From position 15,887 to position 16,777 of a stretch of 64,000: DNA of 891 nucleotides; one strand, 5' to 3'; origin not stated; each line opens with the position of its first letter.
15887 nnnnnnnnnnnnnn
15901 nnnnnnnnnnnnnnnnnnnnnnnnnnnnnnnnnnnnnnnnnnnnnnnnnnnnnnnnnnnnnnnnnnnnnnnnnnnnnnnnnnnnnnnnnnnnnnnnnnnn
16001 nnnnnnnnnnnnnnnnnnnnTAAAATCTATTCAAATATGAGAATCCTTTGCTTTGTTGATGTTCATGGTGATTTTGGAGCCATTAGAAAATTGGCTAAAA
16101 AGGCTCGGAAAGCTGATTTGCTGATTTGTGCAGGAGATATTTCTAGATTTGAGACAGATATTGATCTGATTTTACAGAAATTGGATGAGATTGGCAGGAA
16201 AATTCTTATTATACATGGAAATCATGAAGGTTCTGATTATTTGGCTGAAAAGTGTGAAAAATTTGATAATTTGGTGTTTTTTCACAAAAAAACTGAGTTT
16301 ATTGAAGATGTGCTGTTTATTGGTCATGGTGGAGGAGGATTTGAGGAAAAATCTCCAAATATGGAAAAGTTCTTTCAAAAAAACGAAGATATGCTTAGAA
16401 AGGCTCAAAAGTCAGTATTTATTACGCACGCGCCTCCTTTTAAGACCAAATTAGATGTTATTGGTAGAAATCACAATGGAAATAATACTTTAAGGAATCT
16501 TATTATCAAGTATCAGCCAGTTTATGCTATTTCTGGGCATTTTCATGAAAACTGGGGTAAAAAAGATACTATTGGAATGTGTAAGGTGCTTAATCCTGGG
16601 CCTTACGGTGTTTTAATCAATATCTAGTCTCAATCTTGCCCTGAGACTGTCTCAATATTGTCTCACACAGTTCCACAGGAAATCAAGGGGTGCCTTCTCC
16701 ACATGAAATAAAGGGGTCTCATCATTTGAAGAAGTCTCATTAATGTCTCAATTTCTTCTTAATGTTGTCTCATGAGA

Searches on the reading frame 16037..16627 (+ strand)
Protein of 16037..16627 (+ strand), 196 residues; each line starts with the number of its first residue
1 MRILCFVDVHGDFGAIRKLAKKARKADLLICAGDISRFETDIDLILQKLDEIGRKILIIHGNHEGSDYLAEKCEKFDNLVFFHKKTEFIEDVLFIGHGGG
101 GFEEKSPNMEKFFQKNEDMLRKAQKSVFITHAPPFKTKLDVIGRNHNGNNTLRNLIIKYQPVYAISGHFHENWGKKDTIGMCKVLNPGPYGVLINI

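Call 30: search_protein_families(library=pfam, proteins=[window:16037-16627:+], max_evalue=0.001)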
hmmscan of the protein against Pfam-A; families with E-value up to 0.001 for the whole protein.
window:16037-16627:+ (196 aa): 4 families
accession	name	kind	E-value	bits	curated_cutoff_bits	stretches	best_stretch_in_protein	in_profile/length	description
PF00149.33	Metallophos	-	1.7e-17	65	21.5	1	1-171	1-190/191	Calcineurin-like phosphoesterase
PF12850.12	Metallophos_2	-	2.4e-14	54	27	1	1-190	1-135/154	Calcineurin-like phosphoesterase superfamily domain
PF14582.11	Metallophos_3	-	1.3e-08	34.9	28.2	1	42-189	78-238/259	Metallophosphoesterase, calcineurin superfamily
PF07521.17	RMMBL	-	0.00035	21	21.6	0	54-77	33-57/63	Zn-dependent metallo-hydrolase RNA specificity domain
